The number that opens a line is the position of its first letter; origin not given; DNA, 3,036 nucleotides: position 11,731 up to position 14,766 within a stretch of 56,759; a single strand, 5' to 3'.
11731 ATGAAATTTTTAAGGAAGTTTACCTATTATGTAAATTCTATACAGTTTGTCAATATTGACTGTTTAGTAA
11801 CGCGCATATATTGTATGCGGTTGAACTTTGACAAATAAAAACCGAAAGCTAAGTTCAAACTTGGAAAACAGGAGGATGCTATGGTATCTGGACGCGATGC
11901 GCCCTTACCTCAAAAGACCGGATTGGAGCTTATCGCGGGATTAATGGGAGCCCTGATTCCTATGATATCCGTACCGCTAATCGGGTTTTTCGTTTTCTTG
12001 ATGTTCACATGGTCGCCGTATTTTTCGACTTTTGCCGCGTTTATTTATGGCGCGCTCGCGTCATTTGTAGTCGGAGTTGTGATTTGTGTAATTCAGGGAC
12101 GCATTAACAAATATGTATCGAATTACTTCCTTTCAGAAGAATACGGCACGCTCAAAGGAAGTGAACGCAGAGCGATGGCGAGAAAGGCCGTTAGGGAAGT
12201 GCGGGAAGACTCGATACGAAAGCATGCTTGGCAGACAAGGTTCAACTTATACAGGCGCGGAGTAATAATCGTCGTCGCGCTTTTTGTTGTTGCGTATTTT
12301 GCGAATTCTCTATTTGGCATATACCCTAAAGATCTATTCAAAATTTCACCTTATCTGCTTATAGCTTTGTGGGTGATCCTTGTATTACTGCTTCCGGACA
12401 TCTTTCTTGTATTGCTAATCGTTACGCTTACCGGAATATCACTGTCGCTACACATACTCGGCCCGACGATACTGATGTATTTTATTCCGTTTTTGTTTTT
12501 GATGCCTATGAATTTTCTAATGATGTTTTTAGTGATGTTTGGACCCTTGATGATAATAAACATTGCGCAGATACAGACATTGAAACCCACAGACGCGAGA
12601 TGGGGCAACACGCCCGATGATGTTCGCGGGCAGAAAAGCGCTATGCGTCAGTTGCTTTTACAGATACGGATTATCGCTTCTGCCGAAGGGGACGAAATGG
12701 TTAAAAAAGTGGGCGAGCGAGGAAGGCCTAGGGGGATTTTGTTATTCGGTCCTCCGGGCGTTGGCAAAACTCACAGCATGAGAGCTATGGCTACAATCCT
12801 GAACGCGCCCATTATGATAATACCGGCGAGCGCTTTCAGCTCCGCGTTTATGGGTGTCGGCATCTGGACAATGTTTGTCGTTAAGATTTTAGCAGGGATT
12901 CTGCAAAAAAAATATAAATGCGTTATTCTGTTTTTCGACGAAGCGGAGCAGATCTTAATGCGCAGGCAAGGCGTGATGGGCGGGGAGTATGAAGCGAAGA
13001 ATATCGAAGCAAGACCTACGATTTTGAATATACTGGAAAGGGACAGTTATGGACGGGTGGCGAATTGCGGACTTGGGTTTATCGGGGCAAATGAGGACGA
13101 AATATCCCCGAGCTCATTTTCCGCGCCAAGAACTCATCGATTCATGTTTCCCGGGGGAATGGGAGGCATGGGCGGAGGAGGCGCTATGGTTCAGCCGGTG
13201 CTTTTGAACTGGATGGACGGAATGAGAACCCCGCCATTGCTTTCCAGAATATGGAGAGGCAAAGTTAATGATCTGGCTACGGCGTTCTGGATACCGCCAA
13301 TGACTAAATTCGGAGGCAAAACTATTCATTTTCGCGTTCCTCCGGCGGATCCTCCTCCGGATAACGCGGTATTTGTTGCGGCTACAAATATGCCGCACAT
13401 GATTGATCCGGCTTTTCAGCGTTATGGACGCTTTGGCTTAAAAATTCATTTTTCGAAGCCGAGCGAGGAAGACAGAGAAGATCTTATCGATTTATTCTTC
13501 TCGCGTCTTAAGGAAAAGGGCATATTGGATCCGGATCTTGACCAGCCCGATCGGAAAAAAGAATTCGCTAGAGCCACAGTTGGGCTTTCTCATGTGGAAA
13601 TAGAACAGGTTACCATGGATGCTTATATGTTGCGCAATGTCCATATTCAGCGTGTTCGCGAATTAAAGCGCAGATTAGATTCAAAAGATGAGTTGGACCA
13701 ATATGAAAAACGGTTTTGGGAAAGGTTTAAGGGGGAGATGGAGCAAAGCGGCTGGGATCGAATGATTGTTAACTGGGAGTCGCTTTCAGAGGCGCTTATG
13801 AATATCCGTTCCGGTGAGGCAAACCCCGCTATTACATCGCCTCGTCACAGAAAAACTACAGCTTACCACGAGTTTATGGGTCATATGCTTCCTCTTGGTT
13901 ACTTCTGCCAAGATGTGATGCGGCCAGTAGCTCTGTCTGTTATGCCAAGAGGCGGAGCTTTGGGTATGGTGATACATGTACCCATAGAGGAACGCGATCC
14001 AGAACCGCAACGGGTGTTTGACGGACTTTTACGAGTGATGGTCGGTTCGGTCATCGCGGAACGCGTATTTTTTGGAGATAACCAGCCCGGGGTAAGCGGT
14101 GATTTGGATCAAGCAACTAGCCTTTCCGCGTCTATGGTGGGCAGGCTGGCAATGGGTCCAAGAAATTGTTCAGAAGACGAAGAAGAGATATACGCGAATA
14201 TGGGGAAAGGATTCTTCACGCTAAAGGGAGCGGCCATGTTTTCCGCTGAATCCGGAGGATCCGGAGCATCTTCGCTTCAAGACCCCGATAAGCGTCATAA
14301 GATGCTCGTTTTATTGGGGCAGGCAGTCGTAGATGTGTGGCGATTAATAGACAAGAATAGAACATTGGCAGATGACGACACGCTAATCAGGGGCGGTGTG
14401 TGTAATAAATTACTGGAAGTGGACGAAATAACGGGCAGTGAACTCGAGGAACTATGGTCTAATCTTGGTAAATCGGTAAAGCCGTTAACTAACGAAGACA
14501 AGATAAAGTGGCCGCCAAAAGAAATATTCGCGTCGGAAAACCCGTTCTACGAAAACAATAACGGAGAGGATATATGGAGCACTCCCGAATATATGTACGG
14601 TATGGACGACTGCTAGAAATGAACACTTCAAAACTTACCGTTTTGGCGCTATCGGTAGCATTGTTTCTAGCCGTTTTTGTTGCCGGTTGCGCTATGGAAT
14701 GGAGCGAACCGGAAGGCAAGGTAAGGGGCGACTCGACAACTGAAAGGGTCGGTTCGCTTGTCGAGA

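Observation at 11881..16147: FtsH-like AAA+ protein with a polytopic membrane domain and HExxxH instead of HExxH, co-transcribed with two lipoproteins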

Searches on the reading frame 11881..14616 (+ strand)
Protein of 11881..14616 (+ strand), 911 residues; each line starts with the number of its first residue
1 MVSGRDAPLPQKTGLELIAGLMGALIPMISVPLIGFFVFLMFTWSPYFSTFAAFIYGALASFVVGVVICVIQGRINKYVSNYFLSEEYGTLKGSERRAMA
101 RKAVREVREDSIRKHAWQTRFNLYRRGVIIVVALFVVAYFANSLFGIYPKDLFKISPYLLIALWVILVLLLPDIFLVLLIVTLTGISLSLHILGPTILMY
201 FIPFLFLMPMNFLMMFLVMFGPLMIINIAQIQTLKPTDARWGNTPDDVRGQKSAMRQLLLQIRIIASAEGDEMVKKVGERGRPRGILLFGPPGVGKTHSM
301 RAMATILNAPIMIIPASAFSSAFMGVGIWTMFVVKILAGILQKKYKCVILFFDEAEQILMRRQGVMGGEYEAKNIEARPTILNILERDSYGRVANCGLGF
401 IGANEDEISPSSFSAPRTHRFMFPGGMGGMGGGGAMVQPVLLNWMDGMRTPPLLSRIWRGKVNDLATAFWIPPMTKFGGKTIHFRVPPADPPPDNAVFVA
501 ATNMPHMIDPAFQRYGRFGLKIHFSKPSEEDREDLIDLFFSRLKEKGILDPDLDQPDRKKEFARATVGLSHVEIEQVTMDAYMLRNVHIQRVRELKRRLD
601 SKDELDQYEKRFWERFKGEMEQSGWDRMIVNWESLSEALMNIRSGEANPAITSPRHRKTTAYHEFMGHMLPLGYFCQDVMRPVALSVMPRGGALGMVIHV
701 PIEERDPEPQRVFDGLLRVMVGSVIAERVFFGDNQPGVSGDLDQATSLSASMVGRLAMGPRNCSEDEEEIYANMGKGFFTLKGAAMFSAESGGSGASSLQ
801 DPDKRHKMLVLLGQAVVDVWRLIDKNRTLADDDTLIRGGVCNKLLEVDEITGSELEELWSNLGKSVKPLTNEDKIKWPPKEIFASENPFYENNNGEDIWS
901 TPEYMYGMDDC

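Call 3: search_protein_families(library=pfam, proteins=[window:11881-14616:+], max_evalue=0.1)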
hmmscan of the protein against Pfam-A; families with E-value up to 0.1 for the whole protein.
window:11881-14616:+ (911 aa): 5 families
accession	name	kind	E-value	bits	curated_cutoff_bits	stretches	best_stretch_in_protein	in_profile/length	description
PF01434.24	Peptidase_M41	-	2e-17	64.1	29.9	1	651-760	2-109/191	Peptidase family M41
PF00004.35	AAA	-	2.8e-16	60.6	21.2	2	286-387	1-94/131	ATPase family associated with various cellular activities (AAA)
PF13191.12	AAA_16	-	0.00013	23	32.6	1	279-321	20-63/167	AAA ATPase domain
PF07728.20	AAA_5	-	0.0028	18.1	22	1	286-322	2-39/139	AAA domain (dynein-related subfamily)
PF13401.12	AAA_22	-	0.012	16.3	27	1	284-318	6-43/130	AAA domain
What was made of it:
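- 11881..14616 (+): Gene for a 911-aa FtsH-family AAA+ / M41 membrane protease of the HExxGH clade. Pfam AAA and Peptidase_M41 (call 3).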

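Call 4: search_protein_families(library=ncbifam, proteins=[window:11881-14616:+], max_evalue=0.1)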
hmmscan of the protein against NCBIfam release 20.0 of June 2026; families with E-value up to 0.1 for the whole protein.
window:11881-14616:+ (911 aa): 18 families
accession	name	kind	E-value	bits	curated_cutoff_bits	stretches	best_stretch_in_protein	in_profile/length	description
TIGR01241.2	FtsH_fam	equivalog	3.4e-38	131.8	600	3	627-759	387-518/598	ATP-dependent zinc metalloprotease FtsH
NF008004.0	PRK10733.1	equivalog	5.1e-21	74.3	1008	3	275-374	178-272/644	ATP-dependent zinc metalloprotease FtsH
TIGR01242.2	TIGR01242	subfamily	2.9e-17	62.7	500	2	271-370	137-232/362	proteasome-activating nucleotidase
NF003069.1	PRK03992.1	subfamily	4.4e-17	62.3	500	2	271-364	154-242/379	proteasome-activating nucleotidase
TIGR01243.1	CDC48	subfamily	3.1e-15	55.5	802.65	2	493-612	588-692/733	CDC48 family AAA ATPase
NF041006.2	cell_div_CdvC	equivalog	4.4e-15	55.4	650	2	281-374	132-226/370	cell division protein CdvC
NF042959.1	IteA_antiphage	equivalog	5.6e-15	55.4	510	2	493-582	223-301/367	anti-phage ATPase IteA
NF047747.1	PrtsmActNtasePan2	equivalog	4.8e-13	49.1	700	2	271-363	174-261/397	proteasome-activating nucleotidase Pan2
NF047748.1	PrtsmActNtasePan1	equivalog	3.4e-12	46.1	750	2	268-363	168-258/405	proteasome-activating nucleotidase Pan1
TIGR03689.1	pup_AAA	equivalog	6e-11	41.7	504.75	2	494-540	332-378/512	proteasome ATPase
TIGR00390.1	hslU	equivalog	8.6e-05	21.6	362.45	1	272-321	36-85/441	ATP-dependent protease ATPase subunit HslU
NF003229.0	PRK04195.1-5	equivalog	0.00011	21.1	280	1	282-360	43-117/413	replication factor C large subunit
TIGR00635.1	ruvB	equivalog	0.0016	17.5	299.05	1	284-321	31-68/305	Holliday junction branch migration DNA helicase RuvB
NF003745.1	PRK05342.1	equivalog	0.0021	17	359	1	286-328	112-155/418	ATP-dependent Clp protease ATP-binding subunit ClpX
TIGR03345.1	VI_ClpV1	equivalog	0.0095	14.2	884.95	1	247-307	567-620/852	type VI secretion system ATPase TssH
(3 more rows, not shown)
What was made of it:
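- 11881..14616 (+): TIGR01241 scores 131.8 bits against a cut-off of 600 (call 4).
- On FtsH / Peptidase M41 family: 131.8 bits (call 4).
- Closest known: Bacterial FtsH. Different: Scores far below the FtsH equivalog cut-off (131.8 against 600, call 4).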

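Call 5: find_homologous_proteins(query=window:11881-14616:+)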
Query window:11881-14616:+ (911 aa): 76 proteins with E <= 0.001 among 8000 candidates.
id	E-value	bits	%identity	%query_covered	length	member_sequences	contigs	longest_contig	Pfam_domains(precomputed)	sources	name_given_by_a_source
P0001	0.0e+0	2089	100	100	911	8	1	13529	PF00004.36,PF01434.25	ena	-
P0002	0.0e+0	1255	61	97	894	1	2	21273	PF00004.36,PF01434.25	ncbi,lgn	-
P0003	4.5e-164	566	37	93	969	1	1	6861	PF00004.36,PF05496.19,PF01434.25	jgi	jgi:ATP-dependent Zn protease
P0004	5.6e-76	274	32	74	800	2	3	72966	PF00004.36,PF01434.25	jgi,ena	jgi:ATP-dependent Zn protease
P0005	7.0e-76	274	30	78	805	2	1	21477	PF00004.36,PF01434.25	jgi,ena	-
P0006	5.6e-75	271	31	79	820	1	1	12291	PF00004.36,PF01434.25,PF07728.21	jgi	jgi:ATP-dependent Zn protease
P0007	2.6e-74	269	33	47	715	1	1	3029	PF00004.36,PF05496.19,PF01434.25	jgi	jgi:ATP-dependent Zn protease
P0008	8.4e-74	267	30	84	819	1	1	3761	PF00004.36,PF01434.25,PF07728.21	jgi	jgi:cell division protease FtsH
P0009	2.3e-73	265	31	76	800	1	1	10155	PF00004.36,PF01434.25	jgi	jgi:ATP-dependent Zn protease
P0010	8.5e-73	264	31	77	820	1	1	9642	PF00004.36,PF01434.25,PF07728.21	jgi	jgi:cell division protease FtsH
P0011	1.1e-72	263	30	84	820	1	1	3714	PF00004.36,PF01434.25,PF07728.21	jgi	jgi:ATP-dependent Zn protease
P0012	3.0e-72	262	30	87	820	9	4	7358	PF00004.36,PF01434.25,PF07728.21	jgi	jgi:ATP-dependent Zn protease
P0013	3.8e-72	261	30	82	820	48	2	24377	PF00004.36,PF01434.25,PF07728.21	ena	-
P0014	6.2e-72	261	31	77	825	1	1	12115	PF00004.36,PF01434.25,PF07728.21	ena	-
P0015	1.1e-69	253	31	76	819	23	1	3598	PF00004.36,PF01434.25,PF07728.21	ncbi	-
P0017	1.6e-69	253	31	73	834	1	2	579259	PF00004.36,PF01434.25,PF07728.21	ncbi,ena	-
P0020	1.5e-68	250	30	49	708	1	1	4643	PF00004.36,PF17862.8,PF01434.25,PF07728.21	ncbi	-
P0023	1.9e-67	246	32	73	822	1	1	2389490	PF00004.36,PF01434.25,PF07728.21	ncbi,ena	-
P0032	2.3e-64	236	29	71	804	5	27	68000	PF00004.36,PF01434.25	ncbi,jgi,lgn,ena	jgi:ATP-dependent Zn protease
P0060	4.9e-20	89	28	29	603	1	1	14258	PF06068.20,PF06480.21,PF00004.36,PF17862.8,PF01434.25,PF07728.21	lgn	-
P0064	5.2e-17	79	23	40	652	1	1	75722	PF06480.21,PF00004.36,PF17862.8,PF01434.25,PF07728.21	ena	-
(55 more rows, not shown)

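Call 9: find_encoding_contigs(protein=P0002, flank=8000, max_places=4)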
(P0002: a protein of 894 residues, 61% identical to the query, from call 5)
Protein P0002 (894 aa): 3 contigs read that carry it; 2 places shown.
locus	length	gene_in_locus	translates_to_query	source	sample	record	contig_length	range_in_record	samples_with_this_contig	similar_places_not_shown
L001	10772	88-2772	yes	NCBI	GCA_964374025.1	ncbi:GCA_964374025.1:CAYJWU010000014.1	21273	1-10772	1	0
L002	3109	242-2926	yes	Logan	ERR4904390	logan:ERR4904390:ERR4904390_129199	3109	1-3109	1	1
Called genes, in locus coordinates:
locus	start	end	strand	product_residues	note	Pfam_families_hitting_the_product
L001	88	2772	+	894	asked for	PF00004:AAA, PF01434:Peptidase_M41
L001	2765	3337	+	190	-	-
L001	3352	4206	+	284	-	-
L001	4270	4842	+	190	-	PF01330:RuvA_N, PF00633:HHH (faint), PF14520:HHH_5, PF07499:RuvA_C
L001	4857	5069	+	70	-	PF21748:UPF0150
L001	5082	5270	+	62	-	PF07927:HicA_toxin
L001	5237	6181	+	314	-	PF02388:FemAB, PF13480:Acetyltransf_6, PF02388:FemAB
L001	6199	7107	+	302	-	PF00892:EamA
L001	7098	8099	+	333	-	PF02449:Glyco_hydro_42 (weak)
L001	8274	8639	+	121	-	-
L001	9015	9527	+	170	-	-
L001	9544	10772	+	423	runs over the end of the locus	PF08245:Mur_ligase_M, PF02875:Mur_ligase_C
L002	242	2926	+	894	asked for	PF00004:AAA, PF01434:Peptidase_M41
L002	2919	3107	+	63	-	?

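Call 10: find_encoding_contigs(protein=P0003, flank=8000, max_places=4)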
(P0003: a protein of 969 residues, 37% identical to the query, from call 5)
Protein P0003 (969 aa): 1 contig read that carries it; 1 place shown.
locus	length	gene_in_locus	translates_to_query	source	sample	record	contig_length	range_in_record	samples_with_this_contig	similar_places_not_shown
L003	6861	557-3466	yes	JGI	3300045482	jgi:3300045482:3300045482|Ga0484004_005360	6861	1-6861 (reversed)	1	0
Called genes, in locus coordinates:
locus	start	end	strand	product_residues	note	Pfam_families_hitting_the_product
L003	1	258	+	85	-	?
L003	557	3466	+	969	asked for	PF05496:RuvB_N (faint), PF00004:AAA, PF01434:Peptidase_M41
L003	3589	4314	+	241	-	-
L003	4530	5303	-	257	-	PF13365:Trypsin_2 (weak)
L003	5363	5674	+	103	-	-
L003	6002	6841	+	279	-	PF02195:ParB_N, PF17762:HTH_ParB, PF23552:ParB_C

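Call 14: find_encoding_contigs(protein=P0004, flank=6000, max_places=2)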
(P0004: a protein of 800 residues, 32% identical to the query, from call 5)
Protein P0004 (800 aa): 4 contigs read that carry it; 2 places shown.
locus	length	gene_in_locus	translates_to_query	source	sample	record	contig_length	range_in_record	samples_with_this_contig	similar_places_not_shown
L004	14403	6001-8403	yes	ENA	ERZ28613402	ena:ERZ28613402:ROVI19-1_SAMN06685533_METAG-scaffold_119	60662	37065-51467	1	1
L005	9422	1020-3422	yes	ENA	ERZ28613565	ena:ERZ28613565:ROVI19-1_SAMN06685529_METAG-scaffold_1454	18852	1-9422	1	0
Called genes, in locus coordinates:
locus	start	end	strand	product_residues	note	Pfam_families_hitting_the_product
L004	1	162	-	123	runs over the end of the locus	PF09996:DUF2237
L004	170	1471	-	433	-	PF01554:MatE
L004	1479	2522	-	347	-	PF13439:Glyco_transf_4, PF13579:Glyco_trans_4_4 (weak), PF00534:Glycos_transf_1, PF13692:Glyco_trans_1_4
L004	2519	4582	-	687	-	PF14742:GDE_N_bis, PF06202:GDE_C (weak), PF22422:MGH1-like_GH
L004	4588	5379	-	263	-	PF00106:adh_short, PF01370:Epimerase (weak), PF13561:adh_short_C2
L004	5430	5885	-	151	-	PF00160:Pro_isomerase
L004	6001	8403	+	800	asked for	PF00004:AAA, PF01434:Peptidase_M41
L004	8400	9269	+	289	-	-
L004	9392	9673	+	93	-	-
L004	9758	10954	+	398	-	PF00005:ABC_tran, PF17912:OB_MalK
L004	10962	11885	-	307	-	PF00528:BPD_transp_1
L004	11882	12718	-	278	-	PF00528:BPD_transp_1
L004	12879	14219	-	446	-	PF01547:SBP_bac_1, PF13416:SBP_bac_8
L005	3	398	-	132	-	?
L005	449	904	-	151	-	PF00160:Pro_isomerase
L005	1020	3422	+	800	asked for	PF00004:AAA, PF01434:Peptidase_M41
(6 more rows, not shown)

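Call 15: find_encoding_contigs(protein=P0017, flank=6000, max_places=2)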
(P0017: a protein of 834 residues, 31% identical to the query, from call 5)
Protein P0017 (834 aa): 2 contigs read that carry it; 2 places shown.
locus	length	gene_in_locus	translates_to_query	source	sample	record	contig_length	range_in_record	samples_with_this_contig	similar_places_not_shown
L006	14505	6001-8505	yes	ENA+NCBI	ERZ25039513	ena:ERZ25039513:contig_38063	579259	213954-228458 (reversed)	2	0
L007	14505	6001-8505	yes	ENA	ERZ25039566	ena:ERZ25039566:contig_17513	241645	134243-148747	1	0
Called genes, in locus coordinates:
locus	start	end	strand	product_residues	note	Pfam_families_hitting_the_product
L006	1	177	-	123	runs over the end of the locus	PF09996:DUF2237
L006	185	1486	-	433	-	PF01554:MatE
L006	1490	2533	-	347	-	PF13439:Glyco_transf_4, PF13579:Glyco_trans_4_4 (weak), PF00534:Glycos_transf_1, PF13692:Glyco_trans_1_4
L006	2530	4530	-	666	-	PF14742:GDE_N_bis, PF06202:GDE_C (weak), PF22422:MGH1-like_GH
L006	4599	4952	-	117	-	PF00106:adh_short, PF13561:adh_short_C2 (weak)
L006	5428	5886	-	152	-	PF00160:Pro_isomerase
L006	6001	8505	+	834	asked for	PF00004:AAA, PF07728:AAA_5 (faint), PF01434:Peptidase_M41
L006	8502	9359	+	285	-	-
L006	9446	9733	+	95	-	-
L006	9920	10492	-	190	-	PF00155:Aminotran_1_2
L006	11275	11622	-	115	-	PF00107:ADH_zinc_N, PF13602:ADH_zinc_N_2 (weak)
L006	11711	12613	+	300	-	-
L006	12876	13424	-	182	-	-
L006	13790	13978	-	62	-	-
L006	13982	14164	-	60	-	-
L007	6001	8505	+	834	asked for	PF00004:AAA, PF07728:AAA_5 (faint), PF01434:Peptidase_M41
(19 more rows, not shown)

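Call 16: find_encoding_contigs(protein=P0032, flank=6000, max_places=2)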
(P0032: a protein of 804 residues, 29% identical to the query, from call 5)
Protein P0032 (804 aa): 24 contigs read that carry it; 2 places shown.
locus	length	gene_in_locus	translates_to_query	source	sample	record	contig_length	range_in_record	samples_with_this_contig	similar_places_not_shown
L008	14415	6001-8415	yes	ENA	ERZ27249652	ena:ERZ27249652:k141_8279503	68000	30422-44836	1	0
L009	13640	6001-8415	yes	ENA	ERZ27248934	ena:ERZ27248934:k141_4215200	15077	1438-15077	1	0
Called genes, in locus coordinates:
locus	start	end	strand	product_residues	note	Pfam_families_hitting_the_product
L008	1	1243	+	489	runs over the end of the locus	PF00171:Aldedh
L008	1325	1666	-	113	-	-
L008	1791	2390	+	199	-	PF12138:Spherulin4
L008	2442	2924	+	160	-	PF03449:GreA_GreB_N, PF01272:GreA_GreB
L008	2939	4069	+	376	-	PF00501:AMP-binding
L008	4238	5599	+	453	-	PF00270:DEAD, PF04851:ResIII, PF00271:Helicase_C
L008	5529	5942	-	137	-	-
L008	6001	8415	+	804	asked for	PF00004:AAA, PF01434:Peptidase_M41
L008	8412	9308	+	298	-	-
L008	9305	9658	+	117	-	-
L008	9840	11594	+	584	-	PF00664:ABC_membrane, PF00005:ABC_tran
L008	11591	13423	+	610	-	PF00664:ABC_membrane, PF00005:ABC_tran, PF02463:SMC_N (faint)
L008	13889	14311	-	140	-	PF04075:F420H2_quin_red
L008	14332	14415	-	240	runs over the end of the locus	PF02353:CMAS (faint), PF01209:Ubie_methyltran, PF05148:Methyltransf_8 (weak), PF13489:Methyltransf_23, PF13847:Methyltransf_31, PF08241:Methyltransf_11, PF08242:Methyltransf_12, PF13649:Methyltransf_25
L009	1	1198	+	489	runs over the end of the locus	PF00171:Aldedh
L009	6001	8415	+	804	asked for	PF00004:AAA, PF01434:Peptidase_M41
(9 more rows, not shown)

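Call 21: find_related_loci(query=A1, collection=genome_contigs, flank=5000)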
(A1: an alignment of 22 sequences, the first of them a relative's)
Query A1 (911 aa) in genome_contigs; peptide patterns used: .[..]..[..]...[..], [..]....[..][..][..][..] (x = any residue, [..] = any of these).
600 stretches matched a pattern (row limit reached: there are more); 446 encode a relative of the query (tblastn E <= 1e-3); the best 80 are kept; 80 distinct loci.
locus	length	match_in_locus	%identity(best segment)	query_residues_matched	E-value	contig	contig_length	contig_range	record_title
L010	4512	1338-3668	29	20-878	6e-63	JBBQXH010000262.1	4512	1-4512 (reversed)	MAG: Gaiellales bacterium isolate Co_metawrap_2104 Cmw_2104_k141_8621083_length_4512_cov_7.0000, whole genome shotgun se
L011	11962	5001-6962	30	183-878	1e-62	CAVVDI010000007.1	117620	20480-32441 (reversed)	MAG: uncultured Actinomycetes bacterium isolate MFD02416.bin.3.135 genome assembly, contig: contig_20929, whole genome s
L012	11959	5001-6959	29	216-892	8e-67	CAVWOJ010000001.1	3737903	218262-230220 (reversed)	MAG: uncultured Solirubrobacterales bacterium isolate MFD00731.bin.2.8 genome assembly, contig: contig_2533, whole genom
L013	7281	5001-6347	25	284-855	2e-27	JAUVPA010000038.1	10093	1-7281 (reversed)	MAG: Acidimicrobiia bacterium isolate CSMAG_650 CSMAG_650_k127_27973728_length_10093_cov_23.0310, whole genome shotgun s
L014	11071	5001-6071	28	283-790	1e-21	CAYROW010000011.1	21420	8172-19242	MAG TPA_asm: uncultured Gammaproteobacteria bacterium isolate SRP192515_co2_1 genome assembly, contig: NODE_1935_length_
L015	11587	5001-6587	25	197-907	2e-19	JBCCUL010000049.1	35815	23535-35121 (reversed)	MAG: Pseudomonadota bacterium isolate P01_E01_bin.13 k141_1315291_length_35815_cov_68.9543, whole genome shotgun sequenc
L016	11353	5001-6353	24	283-893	1e-19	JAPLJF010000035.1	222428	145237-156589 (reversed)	MAG: Deltaproteobacteria bacterium isolate LacPavin_0920_WC70_MAG_51_65 LacPavin_0920_WC70_scaffold_1057897, whole genom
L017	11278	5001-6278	25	283-888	5e-19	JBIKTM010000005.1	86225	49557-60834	MAG: Candidatus Methylacidiphilales bacterium isolate ME2015-07-24_3300037520_group6_bin145 Rohwer_bin2629_scaffold_37_c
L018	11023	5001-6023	29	283-767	5e-19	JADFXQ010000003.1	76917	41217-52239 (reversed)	MAG: Candidatus Omnitrophota bacterium isolate nDJH15bin13 nDJH15_bin13_NODE_3_length_76917_cov_5.263289, whole genome s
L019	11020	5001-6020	26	283-771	7e-19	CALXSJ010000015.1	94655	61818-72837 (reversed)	MAG: uncultured Victivallales bacterium isolate BRZ_DM__bin34 genome assembly, contig: BRZ_DM__NODE_377_length_94655_cov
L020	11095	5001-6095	26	275-790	7e-19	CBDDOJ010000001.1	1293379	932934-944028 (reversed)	MAG: Arenicellales bacterium isolate a9d0d3a5-81af-420e-bf60-509b1b1d7e24 genome assembly, contig: contig_1, whole genom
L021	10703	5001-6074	27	283-791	7e-19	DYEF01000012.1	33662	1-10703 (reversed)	MAG TPA_asm: Bdellovibrio sp. isolate Tomsk_43_40 Tomsk_k141_11140, whole genome shotgun sequence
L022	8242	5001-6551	24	196-882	1e-18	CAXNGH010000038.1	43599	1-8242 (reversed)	MAG: Bryobacteraceae bacterium isolate MsH-30jul19-292 genome assembly, contig: MsH-30jul19-C1481, whole genome shotgun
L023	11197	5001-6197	28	204-761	1e-18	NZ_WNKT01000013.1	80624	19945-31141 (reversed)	Allochromatium palmeri strain DSM 15591 NODE_13_length_80624_cov_37.531, whole genome shotgun sequence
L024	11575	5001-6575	25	199-891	1e-18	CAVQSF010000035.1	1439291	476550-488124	MAG: uncultured Planctomycetaceae bacterium isolate MFD09964.bin.2.26 genome assembly, contig: contig_6328, whole genome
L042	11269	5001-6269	26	196-771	1e-17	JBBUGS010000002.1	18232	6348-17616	MAG: Patescibacteria group bacterium isolate H41-bin179_1 H41_bin179_1_000000000002, whole genome shotgun sequence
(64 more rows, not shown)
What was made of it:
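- Tried and rejected: Alignment-driven genome scan (call 21).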

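Call 22: find_related_loci(query=window:11881-14616:+, collection=genome_contigs, flank=8000)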
Query window:11881-14616:+ (911 aa) in genome_contigs; peptide patterns used: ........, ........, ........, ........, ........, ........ (x = any residue, [..] = any of these).
19 stretches matched a pattern; 3 encode a relative of the query (tblastn E <= 1e-3); 3 distinct loci.
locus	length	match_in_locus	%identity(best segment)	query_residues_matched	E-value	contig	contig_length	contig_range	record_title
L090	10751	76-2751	61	11-897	0e+0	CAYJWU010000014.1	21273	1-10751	MAG TPA_asm: uncultured Candidatus Saccharibacteria bacterium isolate ERP125453_co1_512 genome assembly, contig: NODE_23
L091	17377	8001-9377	40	283-577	6e-9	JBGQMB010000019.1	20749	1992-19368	MAG: Candidatus Micrarchaeia archaeon isolate OBJ2_061818_150_3 k141_980299_length_20749_cov_12.0000, whole genome shotg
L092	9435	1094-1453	28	242-362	3e-5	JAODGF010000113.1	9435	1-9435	MAG: Methanosarcinales archaeon isolate Barite_M3_B26-AMOR_1a CH2_P1_17ROV21_contig_19067, whole genome shotgun sequence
